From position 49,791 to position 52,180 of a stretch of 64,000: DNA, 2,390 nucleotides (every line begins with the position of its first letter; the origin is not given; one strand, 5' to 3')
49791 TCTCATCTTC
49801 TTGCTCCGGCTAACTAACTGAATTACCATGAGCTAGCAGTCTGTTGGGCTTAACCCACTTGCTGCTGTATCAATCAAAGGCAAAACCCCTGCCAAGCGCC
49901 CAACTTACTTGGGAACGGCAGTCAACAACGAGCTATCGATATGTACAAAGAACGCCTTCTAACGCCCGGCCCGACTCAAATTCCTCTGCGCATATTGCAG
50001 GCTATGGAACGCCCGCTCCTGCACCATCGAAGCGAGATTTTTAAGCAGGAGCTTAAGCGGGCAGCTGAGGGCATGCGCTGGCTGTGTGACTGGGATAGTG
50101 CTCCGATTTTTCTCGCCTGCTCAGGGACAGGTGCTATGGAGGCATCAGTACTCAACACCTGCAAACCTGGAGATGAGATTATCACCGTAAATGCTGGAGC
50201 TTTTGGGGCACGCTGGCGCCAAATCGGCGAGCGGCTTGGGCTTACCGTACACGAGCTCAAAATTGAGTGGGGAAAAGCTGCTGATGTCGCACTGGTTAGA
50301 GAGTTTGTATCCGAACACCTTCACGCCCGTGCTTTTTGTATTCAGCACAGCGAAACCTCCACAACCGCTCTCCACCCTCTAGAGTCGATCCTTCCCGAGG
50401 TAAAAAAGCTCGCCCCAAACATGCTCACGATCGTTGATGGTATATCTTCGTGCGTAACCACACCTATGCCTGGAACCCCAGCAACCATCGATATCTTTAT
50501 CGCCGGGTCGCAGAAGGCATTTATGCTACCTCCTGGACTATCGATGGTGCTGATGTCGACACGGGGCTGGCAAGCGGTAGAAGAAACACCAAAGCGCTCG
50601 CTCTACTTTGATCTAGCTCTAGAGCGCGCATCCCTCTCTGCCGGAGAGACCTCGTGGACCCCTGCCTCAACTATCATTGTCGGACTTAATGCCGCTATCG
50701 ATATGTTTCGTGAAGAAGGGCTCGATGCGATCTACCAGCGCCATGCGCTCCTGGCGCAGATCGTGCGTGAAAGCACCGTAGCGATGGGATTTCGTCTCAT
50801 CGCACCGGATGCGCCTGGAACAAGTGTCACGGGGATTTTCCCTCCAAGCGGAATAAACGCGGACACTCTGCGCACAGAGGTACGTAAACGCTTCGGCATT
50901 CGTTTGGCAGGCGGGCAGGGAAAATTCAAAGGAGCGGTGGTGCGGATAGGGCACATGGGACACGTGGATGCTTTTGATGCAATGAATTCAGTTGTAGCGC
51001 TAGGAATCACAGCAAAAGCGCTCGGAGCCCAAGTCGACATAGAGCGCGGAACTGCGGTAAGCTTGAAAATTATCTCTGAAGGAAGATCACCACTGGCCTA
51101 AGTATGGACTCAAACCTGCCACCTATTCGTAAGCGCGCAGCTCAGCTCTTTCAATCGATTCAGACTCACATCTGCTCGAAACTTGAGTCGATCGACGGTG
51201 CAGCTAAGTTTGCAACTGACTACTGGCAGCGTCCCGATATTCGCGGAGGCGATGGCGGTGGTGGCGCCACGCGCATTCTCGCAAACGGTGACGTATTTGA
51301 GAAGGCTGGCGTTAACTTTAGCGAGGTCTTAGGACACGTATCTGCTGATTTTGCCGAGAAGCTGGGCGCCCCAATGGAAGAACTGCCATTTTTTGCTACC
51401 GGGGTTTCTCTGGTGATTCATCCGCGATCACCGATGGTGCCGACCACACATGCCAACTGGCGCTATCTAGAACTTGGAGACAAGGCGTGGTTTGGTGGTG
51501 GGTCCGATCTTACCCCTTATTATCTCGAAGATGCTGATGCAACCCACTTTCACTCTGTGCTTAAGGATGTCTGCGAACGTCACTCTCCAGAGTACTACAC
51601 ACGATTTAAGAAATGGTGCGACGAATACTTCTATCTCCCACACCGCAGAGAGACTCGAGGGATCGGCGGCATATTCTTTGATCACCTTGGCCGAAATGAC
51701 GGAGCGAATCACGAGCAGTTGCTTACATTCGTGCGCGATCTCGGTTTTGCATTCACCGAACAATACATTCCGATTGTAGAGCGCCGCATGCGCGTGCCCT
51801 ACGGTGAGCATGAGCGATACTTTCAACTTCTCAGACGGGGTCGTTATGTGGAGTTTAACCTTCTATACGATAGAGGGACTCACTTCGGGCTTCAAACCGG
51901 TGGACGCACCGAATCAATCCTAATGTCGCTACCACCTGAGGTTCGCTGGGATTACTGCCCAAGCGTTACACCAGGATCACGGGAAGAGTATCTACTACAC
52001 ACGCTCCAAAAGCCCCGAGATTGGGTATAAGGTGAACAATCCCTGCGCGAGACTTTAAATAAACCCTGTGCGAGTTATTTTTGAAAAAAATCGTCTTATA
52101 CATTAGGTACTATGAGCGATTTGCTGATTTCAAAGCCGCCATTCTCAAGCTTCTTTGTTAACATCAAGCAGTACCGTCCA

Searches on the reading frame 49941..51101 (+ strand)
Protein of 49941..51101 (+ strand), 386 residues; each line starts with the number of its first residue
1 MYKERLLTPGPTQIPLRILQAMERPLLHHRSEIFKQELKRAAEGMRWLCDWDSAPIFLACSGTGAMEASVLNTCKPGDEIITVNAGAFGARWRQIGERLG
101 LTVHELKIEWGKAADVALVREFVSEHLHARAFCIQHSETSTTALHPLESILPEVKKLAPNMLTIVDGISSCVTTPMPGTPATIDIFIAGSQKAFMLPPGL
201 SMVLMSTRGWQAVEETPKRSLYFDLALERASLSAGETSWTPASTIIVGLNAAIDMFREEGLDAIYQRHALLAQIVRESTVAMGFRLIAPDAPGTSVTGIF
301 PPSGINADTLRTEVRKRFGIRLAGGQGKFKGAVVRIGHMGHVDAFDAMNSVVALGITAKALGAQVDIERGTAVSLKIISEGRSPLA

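Call 75: search_protein_families(library=ncbifam, proteins=[window:49941-51101:+], max_evalue=0.00001)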
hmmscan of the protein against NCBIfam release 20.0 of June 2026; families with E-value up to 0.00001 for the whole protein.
window:49941-51101:+ (386 aa): 5 families
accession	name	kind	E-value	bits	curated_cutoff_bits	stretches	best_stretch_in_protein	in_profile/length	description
NF045640.1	AspGlyoxATaseBhcA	equivalog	5.3e-69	233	650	1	4-375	5-381/395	L-aspartate--glyoxylate aminotransferase BhcA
NF046070.1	PyrdoxPyrvTramin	equivalog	2.2e-54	184.7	600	1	6-360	8-366/369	pyridoxamine--pyruvate transaminase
TIGR03301.1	PhnW-AepZ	equivalog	2.7e-43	148.7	360.8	1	6-350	2-347/355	2-aminoethylphosphonate aminotransferase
TIGR02326.1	transamin_PhnW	equivalog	2.7e-26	92.5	400.8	1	6-354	6-356/363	2-aminoethylphosphonate--pyruvate transaminase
NF010006.0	PRK13479.1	equivalog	3.5e-25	88.9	296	1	5-357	7-360/369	2-aminoethylphosphonate--pyruvate transaminase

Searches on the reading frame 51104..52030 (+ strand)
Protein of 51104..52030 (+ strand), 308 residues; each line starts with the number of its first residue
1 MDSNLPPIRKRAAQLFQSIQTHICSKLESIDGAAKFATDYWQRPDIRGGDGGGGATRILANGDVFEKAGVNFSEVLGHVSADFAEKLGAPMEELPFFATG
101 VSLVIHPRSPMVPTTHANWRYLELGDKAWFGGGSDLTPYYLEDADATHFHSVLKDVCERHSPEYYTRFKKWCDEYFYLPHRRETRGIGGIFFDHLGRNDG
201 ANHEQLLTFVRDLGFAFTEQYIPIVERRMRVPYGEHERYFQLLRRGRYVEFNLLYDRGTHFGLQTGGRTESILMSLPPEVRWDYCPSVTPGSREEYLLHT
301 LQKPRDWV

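Call 75: search_protein_families(library=ncbifam, proteins=[window:51104-52030:+], max_evalue=0.00001)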
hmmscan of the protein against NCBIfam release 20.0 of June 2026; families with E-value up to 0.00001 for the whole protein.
window:51104-52030:+ (308 aa): 1 family
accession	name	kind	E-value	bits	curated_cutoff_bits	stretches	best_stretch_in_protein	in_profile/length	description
NF003727.1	PRK05330.1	equivalog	3.7e-121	403.6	297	1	10-307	2-294/294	oxygen-dependent coproporphyrinogen oxidase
